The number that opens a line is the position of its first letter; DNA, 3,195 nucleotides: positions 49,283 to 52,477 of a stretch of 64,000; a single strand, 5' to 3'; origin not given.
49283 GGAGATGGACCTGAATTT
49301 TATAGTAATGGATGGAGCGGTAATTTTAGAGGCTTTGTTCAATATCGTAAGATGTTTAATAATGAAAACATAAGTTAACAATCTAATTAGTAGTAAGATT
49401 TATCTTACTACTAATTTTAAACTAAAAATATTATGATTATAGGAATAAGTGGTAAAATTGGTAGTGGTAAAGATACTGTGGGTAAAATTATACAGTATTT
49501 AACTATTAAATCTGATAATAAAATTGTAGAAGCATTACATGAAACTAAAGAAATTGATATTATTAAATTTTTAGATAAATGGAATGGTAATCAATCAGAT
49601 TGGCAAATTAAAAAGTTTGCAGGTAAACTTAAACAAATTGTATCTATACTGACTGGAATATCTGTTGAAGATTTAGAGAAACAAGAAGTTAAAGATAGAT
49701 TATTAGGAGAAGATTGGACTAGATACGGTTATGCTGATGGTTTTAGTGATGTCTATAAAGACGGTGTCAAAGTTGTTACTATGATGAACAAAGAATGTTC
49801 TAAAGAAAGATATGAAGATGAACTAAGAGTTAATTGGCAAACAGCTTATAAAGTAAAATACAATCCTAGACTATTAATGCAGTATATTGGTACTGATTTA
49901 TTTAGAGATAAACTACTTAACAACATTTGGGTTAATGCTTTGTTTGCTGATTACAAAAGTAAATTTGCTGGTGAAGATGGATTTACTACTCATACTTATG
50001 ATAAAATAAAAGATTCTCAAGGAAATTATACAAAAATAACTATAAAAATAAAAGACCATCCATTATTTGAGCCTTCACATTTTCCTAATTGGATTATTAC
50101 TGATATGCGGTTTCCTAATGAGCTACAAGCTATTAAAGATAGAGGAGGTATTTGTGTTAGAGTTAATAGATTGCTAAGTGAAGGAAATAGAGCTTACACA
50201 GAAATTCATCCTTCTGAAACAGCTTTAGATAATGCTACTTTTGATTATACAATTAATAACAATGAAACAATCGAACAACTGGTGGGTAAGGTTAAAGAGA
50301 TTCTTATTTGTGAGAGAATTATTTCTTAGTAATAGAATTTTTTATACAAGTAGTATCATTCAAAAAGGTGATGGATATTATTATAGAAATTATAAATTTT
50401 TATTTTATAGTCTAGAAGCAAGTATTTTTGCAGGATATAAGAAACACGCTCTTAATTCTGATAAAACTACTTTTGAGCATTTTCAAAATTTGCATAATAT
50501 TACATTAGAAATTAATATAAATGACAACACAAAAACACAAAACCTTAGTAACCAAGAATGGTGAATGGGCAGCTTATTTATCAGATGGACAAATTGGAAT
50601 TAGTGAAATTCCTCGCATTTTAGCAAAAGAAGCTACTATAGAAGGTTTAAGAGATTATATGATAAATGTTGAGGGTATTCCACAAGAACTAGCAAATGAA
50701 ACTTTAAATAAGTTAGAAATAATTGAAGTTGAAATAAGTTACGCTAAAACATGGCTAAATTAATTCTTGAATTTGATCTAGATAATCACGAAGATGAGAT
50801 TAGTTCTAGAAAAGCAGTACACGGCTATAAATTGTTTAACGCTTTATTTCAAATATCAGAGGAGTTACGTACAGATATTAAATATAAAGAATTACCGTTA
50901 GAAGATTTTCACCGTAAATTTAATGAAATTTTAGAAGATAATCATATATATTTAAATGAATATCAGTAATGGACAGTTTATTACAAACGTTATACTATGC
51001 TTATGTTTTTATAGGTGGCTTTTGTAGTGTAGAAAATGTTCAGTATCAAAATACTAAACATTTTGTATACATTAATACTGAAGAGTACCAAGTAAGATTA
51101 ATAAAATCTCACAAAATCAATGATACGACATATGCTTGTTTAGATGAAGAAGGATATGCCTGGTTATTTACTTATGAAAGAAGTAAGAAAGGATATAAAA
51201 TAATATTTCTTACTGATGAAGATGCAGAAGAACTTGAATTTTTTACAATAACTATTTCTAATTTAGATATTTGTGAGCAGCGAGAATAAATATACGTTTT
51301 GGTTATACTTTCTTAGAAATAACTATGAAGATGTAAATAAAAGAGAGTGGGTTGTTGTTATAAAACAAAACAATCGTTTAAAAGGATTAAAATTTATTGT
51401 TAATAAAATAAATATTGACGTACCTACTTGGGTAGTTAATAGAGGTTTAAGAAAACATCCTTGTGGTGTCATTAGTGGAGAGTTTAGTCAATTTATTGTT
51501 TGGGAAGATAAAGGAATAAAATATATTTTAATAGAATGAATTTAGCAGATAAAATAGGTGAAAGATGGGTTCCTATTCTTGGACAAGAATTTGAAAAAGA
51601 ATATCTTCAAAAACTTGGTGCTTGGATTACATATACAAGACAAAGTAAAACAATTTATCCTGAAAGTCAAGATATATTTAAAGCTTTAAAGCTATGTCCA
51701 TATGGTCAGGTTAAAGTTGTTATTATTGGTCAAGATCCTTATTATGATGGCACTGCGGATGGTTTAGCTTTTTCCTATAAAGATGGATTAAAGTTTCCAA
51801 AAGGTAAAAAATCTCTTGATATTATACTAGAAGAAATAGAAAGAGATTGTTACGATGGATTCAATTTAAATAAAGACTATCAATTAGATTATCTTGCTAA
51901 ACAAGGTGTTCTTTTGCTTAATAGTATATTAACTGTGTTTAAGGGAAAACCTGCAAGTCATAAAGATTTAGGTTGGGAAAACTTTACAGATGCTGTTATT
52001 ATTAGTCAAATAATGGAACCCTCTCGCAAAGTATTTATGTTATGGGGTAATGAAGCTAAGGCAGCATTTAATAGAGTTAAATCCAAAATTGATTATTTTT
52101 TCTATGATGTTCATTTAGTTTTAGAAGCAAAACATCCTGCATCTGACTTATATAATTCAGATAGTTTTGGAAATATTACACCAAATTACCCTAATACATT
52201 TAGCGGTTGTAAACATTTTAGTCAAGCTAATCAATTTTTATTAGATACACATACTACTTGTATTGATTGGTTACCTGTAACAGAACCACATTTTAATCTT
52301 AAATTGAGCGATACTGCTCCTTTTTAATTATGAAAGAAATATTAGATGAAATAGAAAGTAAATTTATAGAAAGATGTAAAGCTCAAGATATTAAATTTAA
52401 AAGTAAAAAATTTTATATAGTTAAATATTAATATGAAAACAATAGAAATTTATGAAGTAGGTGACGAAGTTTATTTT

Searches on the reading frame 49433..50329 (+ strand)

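Call 87: search_protein_families(library=pfam, proteins=[window:49433-50329:+], max_evalue=0.001)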
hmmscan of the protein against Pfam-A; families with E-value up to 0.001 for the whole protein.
window:49433-50329:+ (298 aa): 1 family
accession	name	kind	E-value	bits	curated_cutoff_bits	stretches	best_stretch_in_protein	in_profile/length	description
PF21448.3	DNMK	-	7.7e-12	45.7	27.1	1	218-284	168-230/232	Deoxynucleotide monophosphate kinase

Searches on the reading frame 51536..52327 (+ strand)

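Call 87: search_protein_families(library=pfam, proteins=[window:51536-52327:+], max_evalue=0.001)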
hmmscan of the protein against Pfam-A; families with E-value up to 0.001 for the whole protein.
window:51536-52327:+ (263 aa): 1 family
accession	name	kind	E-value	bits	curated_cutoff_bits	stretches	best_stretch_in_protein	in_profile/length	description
PF03167.25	UDG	-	9.5e-11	42.4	24.3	1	53-233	3-138/141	Uracil DNA glycosylase superfamily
